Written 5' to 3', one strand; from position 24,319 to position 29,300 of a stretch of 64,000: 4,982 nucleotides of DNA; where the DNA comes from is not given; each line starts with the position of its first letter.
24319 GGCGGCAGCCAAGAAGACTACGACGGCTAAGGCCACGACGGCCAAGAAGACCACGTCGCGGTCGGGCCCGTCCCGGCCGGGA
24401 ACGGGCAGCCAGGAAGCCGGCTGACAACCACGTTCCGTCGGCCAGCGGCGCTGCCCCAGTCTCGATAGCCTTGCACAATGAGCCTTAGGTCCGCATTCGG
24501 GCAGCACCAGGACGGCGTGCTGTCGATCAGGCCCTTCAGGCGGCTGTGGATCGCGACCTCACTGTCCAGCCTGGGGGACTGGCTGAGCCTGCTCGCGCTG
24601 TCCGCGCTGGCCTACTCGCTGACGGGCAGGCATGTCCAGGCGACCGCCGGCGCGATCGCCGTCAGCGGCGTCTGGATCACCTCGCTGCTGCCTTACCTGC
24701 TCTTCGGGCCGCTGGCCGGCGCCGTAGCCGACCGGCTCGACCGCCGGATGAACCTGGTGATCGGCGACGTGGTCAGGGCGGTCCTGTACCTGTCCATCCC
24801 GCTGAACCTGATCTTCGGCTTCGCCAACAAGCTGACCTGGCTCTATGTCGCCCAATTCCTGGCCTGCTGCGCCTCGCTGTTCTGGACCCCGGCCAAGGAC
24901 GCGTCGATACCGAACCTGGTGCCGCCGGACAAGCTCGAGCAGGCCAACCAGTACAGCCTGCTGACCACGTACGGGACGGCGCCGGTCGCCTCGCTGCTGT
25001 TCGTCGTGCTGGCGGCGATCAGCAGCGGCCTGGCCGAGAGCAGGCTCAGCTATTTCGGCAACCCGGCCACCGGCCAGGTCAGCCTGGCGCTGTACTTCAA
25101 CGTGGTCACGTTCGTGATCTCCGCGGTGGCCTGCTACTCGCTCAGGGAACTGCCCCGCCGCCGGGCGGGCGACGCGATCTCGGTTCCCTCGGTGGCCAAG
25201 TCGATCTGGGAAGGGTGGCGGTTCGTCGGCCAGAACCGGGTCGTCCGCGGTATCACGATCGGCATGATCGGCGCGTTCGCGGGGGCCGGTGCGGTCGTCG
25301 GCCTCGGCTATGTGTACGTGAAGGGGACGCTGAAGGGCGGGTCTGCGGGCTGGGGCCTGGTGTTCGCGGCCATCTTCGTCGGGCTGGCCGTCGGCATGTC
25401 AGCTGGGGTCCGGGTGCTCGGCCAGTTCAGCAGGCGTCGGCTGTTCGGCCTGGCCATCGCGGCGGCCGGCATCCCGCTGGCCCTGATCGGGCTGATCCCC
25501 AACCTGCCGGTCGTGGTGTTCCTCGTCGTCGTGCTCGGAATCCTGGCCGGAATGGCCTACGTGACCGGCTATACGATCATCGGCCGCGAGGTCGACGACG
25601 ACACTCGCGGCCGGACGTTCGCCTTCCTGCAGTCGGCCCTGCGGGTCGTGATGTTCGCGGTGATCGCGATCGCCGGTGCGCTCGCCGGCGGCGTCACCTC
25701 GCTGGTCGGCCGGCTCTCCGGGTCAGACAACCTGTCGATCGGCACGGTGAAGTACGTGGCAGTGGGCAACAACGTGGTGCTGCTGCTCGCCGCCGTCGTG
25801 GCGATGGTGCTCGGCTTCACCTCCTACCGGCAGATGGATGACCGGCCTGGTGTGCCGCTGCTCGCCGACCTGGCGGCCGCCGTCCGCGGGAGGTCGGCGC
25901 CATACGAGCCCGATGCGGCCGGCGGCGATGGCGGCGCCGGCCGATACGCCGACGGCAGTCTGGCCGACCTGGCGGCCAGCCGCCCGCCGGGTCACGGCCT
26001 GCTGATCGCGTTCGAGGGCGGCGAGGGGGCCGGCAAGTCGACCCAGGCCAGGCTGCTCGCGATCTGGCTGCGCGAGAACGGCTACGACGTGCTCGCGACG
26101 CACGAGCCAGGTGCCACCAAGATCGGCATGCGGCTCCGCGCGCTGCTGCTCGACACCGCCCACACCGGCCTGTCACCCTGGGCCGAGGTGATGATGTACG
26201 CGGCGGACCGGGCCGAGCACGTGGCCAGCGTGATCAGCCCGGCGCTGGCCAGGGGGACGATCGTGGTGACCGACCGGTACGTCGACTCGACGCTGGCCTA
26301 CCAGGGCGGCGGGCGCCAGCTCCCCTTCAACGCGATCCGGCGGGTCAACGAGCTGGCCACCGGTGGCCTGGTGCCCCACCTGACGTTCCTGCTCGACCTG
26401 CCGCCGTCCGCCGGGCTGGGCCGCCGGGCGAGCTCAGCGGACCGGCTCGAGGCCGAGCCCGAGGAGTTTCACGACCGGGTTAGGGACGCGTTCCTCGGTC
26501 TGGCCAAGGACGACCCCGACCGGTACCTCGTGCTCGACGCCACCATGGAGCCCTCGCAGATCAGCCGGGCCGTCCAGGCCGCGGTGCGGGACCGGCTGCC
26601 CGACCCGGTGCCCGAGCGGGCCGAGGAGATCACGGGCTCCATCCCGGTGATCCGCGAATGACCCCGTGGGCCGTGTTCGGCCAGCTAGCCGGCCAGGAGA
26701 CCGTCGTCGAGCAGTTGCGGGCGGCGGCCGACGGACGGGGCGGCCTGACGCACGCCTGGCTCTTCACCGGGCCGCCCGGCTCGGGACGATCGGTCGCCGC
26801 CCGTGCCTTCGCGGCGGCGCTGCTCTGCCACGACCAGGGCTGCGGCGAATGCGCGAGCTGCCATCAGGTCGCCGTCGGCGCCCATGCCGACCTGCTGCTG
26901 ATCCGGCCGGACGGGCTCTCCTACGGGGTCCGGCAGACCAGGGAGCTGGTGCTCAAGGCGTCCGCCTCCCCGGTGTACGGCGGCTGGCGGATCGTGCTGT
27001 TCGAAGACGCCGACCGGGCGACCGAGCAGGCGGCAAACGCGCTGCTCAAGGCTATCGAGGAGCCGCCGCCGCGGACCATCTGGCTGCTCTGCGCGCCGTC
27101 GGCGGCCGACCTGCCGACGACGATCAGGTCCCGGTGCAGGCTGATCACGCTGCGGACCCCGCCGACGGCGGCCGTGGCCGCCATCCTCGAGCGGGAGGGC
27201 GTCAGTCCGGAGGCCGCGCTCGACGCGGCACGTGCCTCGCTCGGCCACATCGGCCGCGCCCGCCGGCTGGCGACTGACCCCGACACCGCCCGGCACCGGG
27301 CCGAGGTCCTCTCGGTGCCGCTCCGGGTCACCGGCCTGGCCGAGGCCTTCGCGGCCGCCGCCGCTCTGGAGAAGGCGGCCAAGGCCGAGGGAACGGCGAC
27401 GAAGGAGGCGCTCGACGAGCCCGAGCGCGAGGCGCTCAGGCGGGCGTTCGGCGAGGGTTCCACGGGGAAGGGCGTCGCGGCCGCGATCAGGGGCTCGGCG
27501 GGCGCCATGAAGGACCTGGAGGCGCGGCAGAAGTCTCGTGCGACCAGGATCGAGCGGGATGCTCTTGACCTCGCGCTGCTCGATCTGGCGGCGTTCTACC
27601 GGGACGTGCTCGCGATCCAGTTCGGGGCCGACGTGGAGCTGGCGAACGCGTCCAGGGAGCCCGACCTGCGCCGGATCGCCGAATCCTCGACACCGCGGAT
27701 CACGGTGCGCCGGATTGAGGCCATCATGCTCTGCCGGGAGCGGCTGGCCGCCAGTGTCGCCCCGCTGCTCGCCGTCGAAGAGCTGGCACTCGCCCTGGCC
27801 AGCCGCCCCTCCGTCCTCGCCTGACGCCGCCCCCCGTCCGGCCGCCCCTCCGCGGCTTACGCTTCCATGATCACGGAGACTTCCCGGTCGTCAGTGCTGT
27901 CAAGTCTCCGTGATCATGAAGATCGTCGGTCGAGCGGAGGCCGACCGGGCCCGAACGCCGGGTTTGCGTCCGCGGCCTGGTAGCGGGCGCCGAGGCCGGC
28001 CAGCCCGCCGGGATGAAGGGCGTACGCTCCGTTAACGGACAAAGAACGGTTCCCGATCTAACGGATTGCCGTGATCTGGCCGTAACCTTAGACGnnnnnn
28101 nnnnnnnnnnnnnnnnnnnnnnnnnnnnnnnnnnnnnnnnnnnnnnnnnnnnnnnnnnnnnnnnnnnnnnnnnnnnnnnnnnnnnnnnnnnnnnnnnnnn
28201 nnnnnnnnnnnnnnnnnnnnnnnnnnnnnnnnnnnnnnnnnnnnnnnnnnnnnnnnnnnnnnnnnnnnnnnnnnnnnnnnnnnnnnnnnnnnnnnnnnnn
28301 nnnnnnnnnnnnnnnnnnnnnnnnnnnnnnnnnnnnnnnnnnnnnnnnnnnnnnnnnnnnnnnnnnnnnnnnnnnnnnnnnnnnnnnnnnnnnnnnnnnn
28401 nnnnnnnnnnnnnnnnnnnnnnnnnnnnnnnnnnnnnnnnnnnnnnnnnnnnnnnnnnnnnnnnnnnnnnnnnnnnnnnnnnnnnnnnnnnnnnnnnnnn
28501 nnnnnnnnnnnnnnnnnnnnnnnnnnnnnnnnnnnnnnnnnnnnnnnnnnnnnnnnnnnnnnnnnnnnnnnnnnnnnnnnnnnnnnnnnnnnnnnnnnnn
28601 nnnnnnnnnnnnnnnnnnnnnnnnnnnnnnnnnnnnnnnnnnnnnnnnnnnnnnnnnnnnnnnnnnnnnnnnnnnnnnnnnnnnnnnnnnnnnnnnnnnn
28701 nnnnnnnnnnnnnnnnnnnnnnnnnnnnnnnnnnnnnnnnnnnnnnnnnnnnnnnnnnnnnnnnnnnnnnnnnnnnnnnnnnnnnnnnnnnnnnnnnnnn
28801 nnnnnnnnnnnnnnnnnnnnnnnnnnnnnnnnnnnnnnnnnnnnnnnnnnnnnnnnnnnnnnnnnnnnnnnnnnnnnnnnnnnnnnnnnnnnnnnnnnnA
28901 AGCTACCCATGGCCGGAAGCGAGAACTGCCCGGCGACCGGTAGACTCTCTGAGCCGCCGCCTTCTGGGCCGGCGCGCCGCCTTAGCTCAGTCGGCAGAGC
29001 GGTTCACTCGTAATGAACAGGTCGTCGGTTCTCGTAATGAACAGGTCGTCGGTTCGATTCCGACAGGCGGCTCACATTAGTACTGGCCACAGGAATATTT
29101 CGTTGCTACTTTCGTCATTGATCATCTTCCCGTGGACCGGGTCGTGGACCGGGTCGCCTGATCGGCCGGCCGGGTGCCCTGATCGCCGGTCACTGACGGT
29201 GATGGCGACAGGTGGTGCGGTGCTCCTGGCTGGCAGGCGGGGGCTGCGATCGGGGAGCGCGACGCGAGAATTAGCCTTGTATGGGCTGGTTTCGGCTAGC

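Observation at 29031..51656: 22.5-kb island bracketed by a 43-bp perfect direct repeat of the tRNA-Thr 3' end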

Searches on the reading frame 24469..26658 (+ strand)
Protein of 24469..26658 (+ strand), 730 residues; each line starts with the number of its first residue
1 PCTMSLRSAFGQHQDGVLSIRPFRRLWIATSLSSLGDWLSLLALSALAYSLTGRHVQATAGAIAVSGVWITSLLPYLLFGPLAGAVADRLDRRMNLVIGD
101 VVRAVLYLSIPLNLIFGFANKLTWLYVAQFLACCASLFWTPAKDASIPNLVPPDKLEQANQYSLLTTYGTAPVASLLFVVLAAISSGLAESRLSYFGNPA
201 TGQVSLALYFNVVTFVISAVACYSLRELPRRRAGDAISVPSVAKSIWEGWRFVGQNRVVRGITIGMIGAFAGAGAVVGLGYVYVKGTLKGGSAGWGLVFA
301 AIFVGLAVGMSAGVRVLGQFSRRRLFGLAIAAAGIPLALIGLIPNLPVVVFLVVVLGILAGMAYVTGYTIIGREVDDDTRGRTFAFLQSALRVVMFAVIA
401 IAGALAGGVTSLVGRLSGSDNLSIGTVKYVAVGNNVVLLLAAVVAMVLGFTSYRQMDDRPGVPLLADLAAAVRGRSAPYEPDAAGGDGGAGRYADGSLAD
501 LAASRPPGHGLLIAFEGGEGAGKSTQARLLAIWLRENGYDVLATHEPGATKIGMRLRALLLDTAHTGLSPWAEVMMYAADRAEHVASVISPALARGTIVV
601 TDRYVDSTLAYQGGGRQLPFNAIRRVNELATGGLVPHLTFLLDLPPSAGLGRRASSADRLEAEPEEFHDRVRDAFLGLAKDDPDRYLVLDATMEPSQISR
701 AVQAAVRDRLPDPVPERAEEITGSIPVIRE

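Call 60: search_protein_families(library=pfam, proteins=[window:24469-26658:+], max_evalue=0.0001)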
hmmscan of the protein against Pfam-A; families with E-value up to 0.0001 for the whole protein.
window:24469-26658:+ (730 aa): 3 families
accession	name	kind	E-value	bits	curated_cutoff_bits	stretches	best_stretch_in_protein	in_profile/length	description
PF02223.23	Thymidylate_kin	-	1.9e-45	155.2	27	1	515-700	1-183/185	Thymidylate kinase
PF07690.21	MFS_1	-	2.3e-21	76.5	33.4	2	26-389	1-337/347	Major Facilitator Superfamily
PF05977.19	MFS_3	-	2.9e-14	52.8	27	1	18-406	7-367/524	Transmembrane secretion effector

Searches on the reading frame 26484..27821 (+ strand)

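Call 60: search_protein_families(library=pfam, proteins=[window:26484-27821:+], max_evalue=0.0001)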
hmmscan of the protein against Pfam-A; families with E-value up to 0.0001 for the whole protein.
window:26484-27821:+ (446 aa): 2 families
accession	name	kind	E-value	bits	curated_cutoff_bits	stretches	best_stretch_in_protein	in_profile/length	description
PF13177.12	DNA_pol3_delta2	-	8e-41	140.1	27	1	71-225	2-159/161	DNA polymerase III, delta subunit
PF00004.35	AAA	-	7e-05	23.7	21.2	0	93-220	2-125/131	ATPase family associated with various cellular activities (AAA)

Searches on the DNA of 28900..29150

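Call 50: search_rna_families(source=window, start=28900, end=29150, threshold=evalue, max_evalue=0.01, show_alignments=1)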
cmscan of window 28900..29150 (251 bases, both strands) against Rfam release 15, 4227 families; matches with E-value up to 0.01: 2.
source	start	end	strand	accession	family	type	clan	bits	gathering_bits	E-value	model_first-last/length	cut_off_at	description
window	28976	29072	+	RF00005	tRNA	Gene; tRNA;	CL00001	60.5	29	5e-13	1-71/71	no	tRNA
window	28976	29073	-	RF04354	Plastid-ycf2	Cis-reg;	-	25.6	65.7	0.0022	1-75/75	no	Plastid-ycf2 5UTR RNA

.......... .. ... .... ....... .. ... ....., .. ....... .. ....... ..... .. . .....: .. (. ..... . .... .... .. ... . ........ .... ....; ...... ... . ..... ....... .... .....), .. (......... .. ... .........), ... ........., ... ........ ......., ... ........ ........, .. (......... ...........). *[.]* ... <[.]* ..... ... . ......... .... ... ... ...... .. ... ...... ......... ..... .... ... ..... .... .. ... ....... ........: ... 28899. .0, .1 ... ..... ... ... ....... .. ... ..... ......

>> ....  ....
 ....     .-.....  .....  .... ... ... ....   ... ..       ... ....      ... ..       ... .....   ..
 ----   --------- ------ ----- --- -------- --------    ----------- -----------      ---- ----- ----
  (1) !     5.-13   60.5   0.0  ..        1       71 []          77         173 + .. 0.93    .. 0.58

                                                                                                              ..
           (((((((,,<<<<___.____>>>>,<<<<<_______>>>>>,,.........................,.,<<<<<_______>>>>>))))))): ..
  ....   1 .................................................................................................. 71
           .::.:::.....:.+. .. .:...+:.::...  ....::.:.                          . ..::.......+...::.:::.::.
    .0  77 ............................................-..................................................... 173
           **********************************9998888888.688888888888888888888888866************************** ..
